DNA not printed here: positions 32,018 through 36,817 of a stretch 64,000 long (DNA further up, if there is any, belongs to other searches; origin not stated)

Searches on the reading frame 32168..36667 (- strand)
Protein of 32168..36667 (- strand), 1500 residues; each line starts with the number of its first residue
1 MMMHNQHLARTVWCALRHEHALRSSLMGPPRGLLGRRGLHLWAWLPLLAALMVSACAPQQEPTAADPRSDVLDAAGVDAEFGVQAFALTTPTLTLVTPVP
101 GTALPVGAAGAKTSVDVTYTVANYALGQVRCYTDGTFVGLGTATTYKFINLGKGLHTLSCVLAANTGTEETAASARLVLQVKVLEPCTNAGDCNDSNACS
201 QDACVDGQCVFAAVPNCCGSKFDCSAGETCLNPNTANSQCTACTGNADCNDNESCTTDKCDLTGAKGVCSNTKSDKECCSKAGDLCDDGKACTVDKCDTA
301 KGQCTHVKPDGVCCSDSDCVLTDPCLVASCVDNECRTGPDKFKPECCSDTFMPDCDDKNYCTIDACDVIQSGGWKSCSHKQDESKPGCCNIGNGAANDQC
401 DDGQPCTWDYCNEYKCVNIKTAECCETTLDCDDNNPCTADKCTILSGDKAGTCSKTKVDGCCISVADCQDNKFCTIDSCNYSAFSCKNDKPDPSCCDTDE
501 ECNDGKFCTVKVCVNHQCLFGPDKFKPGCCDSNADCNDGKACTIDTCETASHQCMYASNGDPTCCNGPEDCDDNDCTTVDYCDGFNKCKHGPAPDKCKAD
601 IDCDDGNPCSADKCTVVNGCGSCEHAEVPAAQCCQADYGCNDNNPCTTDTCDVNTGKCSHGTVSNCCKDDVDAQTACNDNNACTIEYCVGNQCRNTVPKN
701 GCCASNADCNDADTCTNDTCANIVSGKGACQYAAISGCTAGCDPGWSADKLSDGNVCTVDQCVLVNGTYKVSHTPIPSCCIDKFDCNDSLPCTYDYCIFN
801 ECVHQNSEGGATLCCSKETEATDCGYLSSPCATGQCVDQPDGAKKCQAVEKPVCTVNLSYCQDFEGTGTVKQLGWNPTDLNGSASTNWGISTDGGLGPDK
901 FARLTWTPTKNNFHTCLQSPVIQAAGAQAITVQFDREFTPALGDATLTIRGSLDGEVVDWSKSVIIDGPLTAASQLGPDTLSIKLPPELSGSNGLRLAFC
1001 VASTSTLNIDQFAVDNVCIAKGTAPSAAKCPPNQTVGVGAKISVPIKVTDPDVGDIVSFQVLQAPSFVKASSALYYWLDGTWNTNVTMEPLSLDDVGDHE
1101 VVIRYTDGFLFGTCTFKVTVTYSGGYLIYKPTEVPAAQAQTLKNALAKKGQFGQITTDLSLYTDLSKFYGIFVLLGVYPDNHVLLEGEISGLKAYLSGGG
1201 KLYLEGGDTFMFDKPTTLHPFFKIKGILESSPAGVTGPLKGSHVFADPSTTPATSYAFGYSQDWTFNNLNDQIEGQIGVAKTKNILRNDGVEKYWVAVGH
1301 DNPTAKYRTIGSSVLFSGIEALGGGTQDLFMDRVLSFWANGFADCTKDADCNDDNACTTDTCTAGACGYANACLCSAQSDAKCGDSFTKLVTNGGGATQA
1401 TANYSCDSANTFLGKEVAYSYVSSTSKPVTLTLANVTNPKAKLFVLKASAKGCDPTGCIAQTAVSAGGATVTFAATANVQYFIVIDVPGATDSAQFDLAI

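Call 30: search_protein_families(library=pfam, proteins=[window:32168-36667:-], max_evalue=0.001)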
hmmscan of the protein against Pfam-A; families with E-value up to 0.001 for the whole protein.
window:32168-36667:- (1500 aa): 1 family
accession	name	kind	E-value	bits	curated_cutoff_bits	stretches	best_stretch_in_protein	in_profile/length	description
PF00526.23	Dicty_CTDC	-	1.4e-18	66.8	27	2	286-307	2-22/24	Dictyostelium (slime mold) repeat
